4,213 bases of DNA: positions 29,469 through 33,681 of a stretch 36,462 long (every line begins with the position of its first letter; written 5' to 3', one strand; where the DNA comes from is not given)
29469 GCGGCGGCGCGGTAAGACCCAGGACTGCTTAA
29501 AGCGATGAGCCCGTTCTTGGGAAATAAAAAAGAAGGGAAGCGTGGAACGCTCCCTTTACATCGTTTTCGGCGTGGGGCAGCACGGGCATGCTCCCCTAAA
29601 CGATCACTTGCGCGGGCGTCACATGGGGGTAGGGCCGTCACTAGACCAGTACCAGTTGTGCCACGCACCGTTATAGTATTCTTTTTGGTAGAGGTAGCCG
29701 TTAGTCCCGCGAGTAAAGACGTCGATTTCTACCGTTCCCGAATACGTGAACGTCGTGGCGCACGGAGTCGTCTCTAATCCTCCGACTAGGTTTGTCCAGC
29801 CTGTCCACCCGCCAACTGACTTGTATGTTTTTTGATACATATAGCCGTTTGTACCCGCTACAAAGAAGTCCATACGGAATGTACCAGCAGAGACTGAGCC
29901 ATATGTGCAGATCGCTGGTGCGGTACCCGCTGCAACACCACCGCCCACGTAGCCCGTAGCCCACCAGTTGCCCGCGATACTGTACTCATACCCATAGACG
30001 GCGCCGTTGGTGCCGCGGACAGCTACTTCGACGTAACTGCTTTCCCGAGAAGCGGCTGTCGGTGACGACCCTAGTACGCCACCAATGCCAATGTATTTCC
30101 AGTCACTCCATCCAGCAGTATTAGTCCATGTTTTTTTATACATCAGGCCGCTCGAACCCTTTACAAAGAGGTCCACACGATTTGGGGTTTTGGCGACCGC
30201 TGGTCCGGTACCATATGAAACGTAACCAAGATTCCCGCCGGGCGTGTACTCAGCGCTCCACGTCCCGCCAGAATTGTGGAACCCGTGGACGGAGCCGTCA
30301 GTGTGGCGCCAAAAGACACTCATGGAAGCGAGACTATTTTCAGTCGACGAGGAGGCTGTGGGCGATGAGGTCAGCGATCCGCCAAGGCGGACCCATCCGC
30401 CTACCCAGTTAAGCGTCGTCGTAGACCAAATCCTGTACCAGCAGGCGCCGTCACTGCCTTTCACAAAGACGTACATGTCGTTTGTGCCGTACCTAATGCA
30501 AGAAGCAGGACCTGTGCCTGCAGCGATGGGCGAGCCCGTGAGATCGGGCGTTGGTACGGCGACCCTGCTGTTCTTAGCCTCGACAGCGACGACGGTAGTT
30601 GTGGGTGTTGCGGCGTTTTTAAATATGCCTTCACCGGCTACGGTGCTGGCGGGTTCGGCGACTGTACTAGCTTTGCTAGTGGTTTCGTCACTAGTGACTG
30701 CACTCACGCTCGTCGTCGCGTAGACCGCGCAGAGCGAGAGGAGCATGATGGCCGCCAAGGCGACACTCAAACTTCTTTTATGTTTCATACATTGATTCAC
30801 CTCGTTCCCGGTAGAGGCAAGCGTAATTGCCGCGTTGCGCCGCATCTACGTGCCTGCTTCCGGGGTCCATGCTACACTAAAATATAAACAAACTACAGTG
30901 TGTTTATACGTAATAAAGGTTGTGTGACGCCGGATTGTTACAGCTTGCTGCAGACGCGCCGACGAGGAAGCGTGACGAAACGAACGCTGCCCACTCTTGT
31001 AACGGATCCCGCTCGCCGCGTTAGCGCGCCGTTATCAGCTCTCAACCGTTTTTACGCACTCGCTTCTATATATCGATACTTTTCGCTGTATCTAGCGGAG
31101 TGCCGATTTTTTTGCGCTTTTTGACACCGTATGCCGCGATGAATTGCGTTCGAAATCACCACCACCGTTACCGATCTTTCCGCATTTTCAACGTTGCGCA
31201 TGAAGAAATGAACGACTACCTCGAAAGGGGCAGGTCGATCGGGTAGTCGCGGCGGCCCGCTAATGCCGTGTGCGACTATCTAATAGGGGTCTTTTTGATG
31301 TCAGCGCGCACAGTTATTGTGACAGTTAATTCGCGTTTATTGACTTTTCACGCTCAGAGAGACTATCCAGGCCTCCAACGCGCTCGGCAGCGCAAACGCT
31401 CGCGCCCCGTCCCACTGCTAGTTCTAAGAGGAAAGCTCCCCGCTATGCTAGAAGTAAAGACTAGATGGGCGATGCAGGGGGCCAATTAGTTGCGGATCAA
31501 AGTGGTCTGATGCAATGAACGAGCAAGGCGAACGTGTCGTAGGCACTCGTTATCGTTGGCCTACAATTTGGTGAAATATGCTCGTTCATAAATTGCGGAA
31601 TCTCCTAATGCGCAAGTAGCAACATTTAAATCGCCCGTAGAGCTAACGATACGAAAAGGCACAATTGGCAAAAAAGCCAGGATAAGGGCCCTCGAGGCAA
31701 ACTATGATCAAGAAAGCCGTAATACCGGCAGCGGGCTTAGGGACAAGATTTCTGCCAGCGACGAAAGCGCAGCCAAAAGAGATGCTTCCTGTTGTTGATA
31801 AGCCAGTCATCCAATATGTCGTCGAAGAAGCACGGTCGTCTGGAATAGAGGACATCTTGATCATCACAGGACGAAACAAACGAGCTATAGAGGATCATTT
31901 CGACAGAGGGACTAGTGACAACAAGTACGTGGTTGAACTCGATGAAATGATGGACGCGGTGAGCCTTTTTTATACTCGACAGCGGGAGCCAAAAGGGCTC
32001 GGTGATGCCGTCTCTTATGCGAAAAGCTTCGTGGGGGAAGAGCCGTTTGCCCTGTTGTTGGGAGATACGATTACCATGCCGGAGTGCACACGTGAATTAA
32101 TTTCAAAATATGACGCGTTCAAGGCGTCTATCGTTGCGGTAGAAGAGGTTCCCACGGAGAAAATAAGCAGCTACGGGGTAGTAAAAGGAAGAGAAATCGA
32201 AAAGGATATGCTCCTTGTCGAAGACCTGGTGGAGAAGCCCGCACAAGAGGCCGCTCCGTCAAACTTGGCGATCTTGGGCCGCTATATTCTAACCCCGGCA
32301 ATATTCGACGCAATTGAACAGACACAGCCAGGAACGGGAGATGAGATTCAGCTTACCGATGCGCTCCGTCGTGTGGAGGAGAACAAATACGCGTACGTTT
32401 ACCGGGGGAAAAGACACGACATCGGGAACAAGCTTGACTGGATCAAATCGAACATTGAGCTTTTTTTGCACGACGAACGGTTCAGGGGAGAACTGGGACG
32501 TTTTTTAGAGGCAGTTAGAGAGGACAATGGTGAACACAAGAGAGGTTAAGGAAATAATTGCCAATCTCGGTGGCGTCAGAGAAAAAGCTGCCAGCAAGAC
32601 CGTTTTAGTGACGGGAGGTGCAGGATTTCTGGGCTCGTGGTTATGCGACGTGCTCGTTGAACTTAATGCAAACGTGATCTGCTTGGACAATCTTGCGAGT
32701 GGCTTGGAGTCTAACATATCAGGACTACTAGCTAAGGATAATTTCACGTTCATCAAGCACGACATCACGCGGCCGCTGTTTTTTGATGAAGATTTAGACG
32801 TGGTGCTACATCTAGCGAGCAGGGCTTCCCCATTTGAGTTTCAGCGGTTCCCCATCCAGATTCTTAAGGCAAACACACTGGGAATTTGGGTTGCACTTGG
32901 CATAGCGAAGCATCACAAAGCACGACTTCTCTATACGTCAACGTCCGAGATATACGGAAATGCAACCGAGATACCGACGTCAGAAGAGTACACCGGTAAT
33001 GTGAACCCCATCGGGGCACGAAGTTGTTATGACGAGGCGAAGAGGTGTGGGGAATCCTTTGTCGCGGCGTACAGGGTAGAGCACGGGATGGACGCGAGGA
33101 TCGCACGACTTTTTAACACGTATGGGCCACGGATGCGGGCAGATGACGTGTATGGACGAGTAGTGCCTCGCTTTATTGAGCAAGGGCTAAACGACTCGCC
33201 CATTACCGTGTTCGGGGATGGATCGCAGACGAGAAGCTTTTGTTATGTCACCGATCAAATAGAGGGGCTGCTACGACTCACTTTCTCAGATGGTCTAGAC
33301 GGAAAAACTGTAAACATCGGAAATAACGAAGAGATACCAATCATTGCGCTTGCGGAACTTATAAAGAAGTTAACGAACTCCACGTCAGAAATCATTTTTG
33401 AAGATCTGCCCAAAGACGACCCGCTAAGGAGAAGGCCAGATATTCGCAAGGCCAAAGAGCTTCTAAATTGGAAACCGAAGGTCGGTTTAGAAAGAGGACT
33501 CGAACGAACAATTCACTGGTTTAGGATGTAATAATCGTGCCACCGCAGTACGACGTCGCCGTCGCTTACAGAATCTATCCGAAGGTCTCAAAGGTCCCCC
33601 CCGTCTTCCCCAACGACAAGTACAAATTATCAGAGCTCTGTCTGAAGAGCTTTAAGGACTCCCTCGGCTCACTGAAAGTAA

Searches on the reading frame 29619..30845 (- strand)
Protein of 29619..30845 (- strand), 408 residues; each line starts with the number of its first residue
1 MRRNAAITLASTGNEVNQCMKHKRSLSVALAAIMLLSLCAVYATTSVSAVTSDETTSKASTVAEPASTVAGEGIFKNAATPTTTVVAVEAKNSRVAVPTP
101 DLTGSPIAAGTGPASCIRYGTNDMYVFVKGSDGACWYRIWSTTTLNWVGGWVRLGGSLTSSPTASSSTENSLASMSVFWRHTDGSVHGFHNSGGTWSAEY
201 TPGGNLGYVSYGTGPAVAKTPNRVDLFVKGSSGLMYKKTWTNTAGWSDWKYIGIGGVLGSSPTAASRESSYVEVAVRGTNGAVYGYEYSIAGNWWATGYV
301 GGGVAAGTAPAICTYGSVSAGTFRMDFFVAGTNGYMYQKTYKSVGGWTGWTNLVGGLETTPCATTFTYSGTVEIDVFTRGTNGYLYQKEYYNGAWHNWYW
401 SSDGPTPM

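Call 11: search_protein_families(library=pfam, proteins=[window:29619-30845:-], max_evalue=0.001)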
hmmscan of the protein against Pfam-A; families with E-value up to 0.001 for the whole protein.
window:29619-30845:- (408 aa): 0 families

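Call 44: find_encoding_contigs(protein=window:29622-30845:-, flank=10000, max_places=4)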
Protein window:29622-30845:- (408 aa): no gene with exactly this product is on record in the collection.

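Call 65: search_solved_structures(query=window:29622-30845:-, max_evalue=0.001)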
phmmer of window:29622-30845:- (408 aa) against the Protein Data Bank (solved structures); distinct sequences matched with E-value up to 0.001: 8.
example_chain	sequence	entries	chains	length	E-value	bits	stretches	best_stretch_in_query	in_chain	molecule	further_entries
8q82_A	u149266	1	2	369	2.3e-18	69.7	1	121-170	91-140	Photorhabdus luminescens subsp. laumondii TTO1 complete genome segment 3/17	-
6rfz_A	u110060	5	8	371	2.6e-18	69.5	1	117-399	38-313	lectin PLL2 from Photorhabdus laumondii | Photorhabdus luminescens subsp. laumondii TTO1 complete genome segment 3/17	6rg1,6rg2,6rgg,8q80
8q83_A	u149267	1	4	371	3.7e-18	69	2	124-304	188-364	Photorhabdus luminescens subsp. laumondii TTO1 complete genome segment 3/17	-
5mxe_A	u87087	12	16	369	8.3e-16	61.3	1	124-302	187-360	Photorhabdus asymbiotica lectin PHL | lectin PHL | Photorhabdus asymbitoca lectin PHL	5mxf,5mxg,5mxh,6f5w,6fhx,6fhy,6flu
5c9o_A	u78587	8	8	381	1.2e-15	60.7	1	122-357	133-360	PLL lectin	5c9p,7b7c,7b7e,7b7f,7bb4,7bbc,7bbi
5c9l_A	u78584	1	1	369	1.9e-15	60.1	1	122-358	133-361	PLL lectin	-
8q7u_A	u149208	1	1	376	4.8e-14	55.5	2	124-305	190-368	Photorhabdus luminescens subsp. laumondii TTO1 complete genome segment 3/17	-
6t96_A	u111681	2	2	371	2e-12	50.2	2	124-283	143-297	Lectin PLL3 | Photorhabdus luminescens subsp. laumondii TTO1 complete genome segment 3/17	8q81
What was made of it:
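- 29619..30845 (-): Context: a second gene in the window with the same propeller module. It encodes 408 aa with an N-terminal hydrophobic segment, a Ser/Thr-rich linker and a PLL-type propeller, and no enzyme domain. PLL-family PDB hits at E = 2e-18 (call 65).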

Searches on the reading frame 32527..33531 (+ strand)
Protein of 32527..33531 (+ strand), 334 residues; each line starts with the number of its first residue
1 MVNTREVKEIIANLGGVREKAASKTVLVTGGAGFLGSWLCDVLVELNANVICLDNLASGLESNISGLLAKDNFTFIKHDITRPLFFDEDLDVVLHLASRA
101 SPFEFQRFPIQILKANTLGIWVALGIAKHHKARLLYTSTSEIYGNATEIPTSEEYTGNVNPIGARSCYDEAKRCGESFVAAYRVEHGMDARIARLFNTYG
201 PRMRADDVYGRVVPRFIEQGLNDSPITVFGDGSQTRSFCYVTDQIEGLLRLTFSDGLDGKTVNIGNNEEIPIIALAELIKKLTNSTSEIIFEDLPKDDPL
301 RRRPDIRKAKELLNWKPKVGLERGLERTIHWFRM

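Call 11: search_protein_families(library=pfam, proteins=[window:32527-33531:+], max_evalue=0.001)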
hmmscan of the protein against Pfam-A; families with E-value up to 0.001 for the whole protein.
window:32527-33531:+ (334 aa): 7 families
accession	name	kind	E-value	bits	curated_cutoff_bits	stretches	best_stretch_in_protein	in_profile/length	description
PF01370.27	Epimerase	-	1.4e-49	169.1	20.9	1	26-265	1-240/240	NAD dependent epimerase/dehydratase family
PF16363.11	GDP_Man_Dehyd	-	5.1e-45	154.8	27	1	27-327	1-331/332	GDP-mannose 4,6 dehydratase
PF01073.25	3Beta_HSD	-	7.7e-10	38.7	22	1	27-183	1-161/280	3-beta hydroxysteroid dehydrogenase/isomerase family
PF04321.23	RmlD_sub_bind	-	1.4e-06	28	27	1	25-200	2-156/287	RmlD substrate binding domain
PF07993.18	NAD_binding_4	-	5.4e-06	26.2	20.1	0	87-196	86-205/258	Male sterility protein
PF02719.21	Polysacc_synt_2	-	0.00011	21.9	20.2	0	26-58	1-33/293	Polysaccharide biosynthesis protein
PF00106.31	adh_short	-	0.0002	21.3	26.6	1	24-82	1-60/195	short chain dehydrogenase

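Call 43: find_encoding_contigs(protein=window:32527-33528:+, flank=10000, max_places=4)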
Protein window:32527-33528:+ (334 aa): no gene with exactly this product is on record in the collection.

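Call 45: find_homologous_proteins(query=window:32527-33528:+, max_evalue=1e-60)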
Query window:32527-33528:+ (334 aa): 7989 proteins with E <= 1e-60 among 8000 candidates; the best 120 are listed.
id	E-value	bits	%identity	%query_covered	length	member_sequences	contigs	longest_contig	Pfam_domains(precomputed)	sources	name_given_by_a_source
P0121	1.9e-222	756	100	100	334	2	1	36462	PF04321.24,PF16363.12,PF01073.26,PF07993.19,PF01370.28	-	-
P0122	8.0e-200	681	90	100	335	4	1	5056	PF04321.24,PF16363.12,PF02719.22,PF01073.26,PF07993.19,PF01370.28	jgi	jgi:UDP-glucuronate decarboxylase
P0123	2.4e-196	670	88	100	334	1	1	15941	PF04321.24,PF16363.12,PF02719.22,PF01073.26,PF07993.19,PF01370.28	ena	-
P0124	5.6e-196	669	88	100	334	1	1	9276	PF04321.24,PF16363.12,PF02719.22,PF01073.26,PF07993.19,PF01370.28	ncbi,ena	-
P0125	1.9e-195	667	89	100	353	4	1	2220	PF04321.24,PF16363.12,PF01073.26,PF07993.19,PF01370.28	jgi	jgi:UDP-glucuronate decarboxylase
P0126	4.3e-195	666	88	100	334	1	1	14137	PF04321.24,PF16363.12,PF02719.22,PF01073.26,PF07993.19,PF01370.28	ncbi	ncbi:MAG: UDP-glucuronic acid decarboxylase family protein [Euryarchaeota archaeon]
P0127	2.0e-194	663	87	100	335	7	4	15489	PF04321.24,PF16363.12,PF02719.22,PF01073.26,PF07993.19,PF01370.28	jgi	jgi:UDP-glucuronate decarboxylase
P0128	1.1e-193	661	87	99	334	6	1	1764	PF04321.24,PF16363.12,PF02719.22,PF01073.26,PF07993.19,PF01370.28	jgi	-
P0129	1.2e-193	661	88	100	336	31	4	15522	PF04321.24,PF16363.12,PF02719.22,PF01073.26,PF07993.19,PF01370.28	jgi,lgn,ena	jgi:UDP-glucuronate decarboxylase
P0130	1.7e-193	660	86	100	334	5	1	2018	PF04321.24,PF16363.12,PF02719.22,PF01073.26,PF07993.19,PF01370.28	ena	-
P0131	1.9e-193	660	86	100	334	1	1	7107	PF04321.24,PF16363.12,PF02719.22,PF01073.26,PF07993.19,PF01370.28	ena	-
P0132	7.2e-193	658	86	100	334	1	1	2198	PF04321.24,PF16363.12,PF02719.22,PF01073.26,PF07993.19,PF01370.28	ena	-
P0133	1.4e-192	657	87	100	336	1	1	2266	PF04321.24,PF16363.12,PF02719.22,PF01073.26,PF07993.19,PF01370.28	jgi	jgi:UDP-glucuronate decarboxylase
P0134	1.8e-192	657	87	99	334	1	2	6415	PF04321.24,PF16363.12,PF02719.22,PF01073.26,PF07993.19,PF00106.32,PF01370.28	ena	-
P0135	2.0e-192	657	86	100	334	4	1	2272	PF04321.24,PF16363.12,PF02719.22,PF01073.26,PF01370.28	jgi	jgi:UDP-glucuronate decarboxylase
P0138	7.8e-192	655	86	100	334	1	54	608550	PF04321.24,PF16363.12,PF02719.22,PF01073.26,PF07993.19,PF01370.28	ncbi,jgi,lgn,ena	ncbi:MAG: UDP-glucuronic acid decarboxylase family protein [Halobacteriota archaeon]|jgi:UDP-glucuro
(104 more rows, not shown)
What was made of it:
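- Checked: The truncation is by the end of the contig itself: the window's own neighbouring protein is on record from a contig of exactly 36462 bases (call 45, row P0121).
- The truncation coincides exactly with the contig end (call 45).
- Tried and rejected: Call 45 shows the source contig is 36462 bases long, so the window is the whole contig.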

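Call 46: find_encoding_contigs(protein=P0138, flank=10000, max_places=5)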
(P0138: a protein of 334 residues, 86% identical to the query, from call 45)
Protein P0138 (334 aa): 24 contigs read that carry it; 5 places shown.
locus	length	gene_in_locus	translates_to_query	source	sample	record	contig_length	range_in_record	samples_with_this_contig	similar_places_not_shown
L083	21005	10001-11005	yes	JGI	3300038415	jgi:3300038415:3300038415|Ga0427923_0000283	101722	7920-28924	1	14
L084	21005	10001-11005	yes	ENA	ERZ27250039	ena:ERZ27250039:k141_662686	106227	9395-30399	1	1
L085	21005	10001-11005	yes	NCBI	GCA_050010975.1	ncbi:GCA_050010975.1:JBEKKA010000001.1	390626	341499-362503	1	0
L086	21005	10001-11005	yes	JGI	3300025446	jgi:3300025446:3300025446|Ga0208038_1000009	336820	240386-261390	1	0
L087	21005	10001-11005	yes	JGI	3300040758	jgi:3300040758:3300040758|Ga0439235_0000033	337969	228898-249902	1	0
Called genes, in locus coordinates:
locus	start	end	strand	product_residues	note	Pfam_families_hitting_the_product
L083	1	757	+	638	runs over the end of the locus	PF16177:ACAS_N, PF00501:AMP-binding, PF13193:AMP-binding_C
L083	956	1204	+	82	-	-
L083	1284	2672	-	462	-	PF03721:UDPG_MGDP_dh_N, PF00984:UDPG_MGDP_dh, PF03720:UDPG_MGDP_dh_C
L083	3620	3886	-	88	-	-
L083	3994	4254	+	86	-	-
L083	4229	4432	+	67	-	-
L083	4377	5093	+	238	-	PF00719:Pyrophosphatase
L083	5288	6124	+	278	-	PF02673:BacA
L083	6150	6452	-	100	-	-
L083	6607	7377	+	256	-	PF00702:Hydrolase, PF08282:Hydrolase_3 (faint)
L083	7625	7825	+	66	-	-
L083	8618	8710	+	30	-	-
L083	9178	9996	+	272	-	PF00483:NTP_transferase, PF12804:NTP_transf_3 (weak)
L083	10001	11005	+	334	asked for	PF01073:3Beta_HSD, PF01370:Epimerase, PF02719:Polysacc_synt_2 (faint), PF04321:RmlD_sub_bind (weak), PF07993:NAD_binding_4 (faint), PF16363:GDP_Man_Dehyd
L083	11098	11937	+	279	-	-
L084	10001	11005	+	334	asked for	PF01073:3Beta_HSD, PF01370:Epimerase, PF02719:Polysacc_synt_2 (faint), PF04321:RmlD_sub_bind (weak), PF07993:NAD_binding_4 (faint), PF16363:GDP_Man_Dehyd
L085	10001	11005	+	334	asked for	PF01073:3Beta_HSD, PF01370:Epimerase, PF02719:Polysacc_synt_2 (faint), PF04321:RmlD_sub_bind (weak), PF07993:NAD_binding_4 (faint), PF16363:GDP_Man_Dehyd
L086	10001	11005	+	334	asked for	PF01073:3Beta_HSD, PF01370:Epimerase, PF02719:Polysacc_synt_2 (faint), PF04321:RmlD_sub_bind (weak), PF07993:NAD_binding_4 (faint), PF16363:GDP_Man_Dehyd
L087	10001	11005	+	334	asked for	PF01073:3Beta_HSD, PF01370:Epimerase, PF02719:Polysacc_synt_2 (faint), PF04321:RmlD_sub_bind (weak), PF07993:NAD_binding_4 (faint), PF16363:GDP_Man_Dehyd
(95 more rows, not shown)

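Call 47: find_encoding_contigs(protein=P0123, flank=10000, max_places=2)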
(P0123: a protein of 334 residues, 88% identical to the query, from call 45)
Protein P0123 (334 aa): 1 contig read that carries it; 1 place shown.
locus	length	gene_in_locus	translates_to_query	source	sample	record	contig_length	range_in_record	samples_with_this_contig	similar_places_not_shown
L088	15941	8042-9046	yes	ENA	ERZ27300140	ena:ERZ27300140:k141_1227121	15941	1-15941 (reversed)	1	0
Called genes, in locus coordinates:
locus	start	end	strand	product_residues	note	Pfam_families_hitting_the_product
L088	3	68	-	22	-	?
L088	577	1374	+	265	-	PF01978:TrmB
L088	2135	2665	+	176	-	PF00719:Pyrophosphatase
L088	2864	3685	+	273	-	PF02673:BacA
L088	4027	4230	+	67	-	PF12663:DUF3788 (weak)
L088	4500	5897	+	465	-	PF02310:B12-binding, PF04055:Radical_SAM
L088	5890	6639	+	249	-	-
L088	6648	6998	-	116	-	PF13240:Zn_Ribbon_1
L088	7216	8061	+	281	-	PF00483:NTP_transferase, PF12804:NTP_transf_3 (weak)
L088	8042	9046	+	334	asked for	PF01073:3Beta_HSD, PF01370:Epimerase, PF02719:Polysacc_synt_2 (faint), PF04321:RmlD_sub_bind, PF07993:NAD_binding_4 (faint), PF16363:GDP_Man_Dehyd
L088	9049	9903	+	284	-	PF00535:Glycos_transf_2 (weak)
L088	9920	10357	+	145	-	PF12840:HTH_20, PF01022:HTH_5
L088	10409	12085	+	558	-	PF00122:E1-E2_ATPase, PF00702:Hydrolase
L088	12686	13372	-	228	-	PF07021:MetW, PF13489:Methyltransf_23, PF13847:Methyltransf_31, PF08241:Methyltransf_11, PF08242:Methyltransf_12, PF13649:Methyltransf_25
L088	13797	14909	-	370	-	PF04015:DUF362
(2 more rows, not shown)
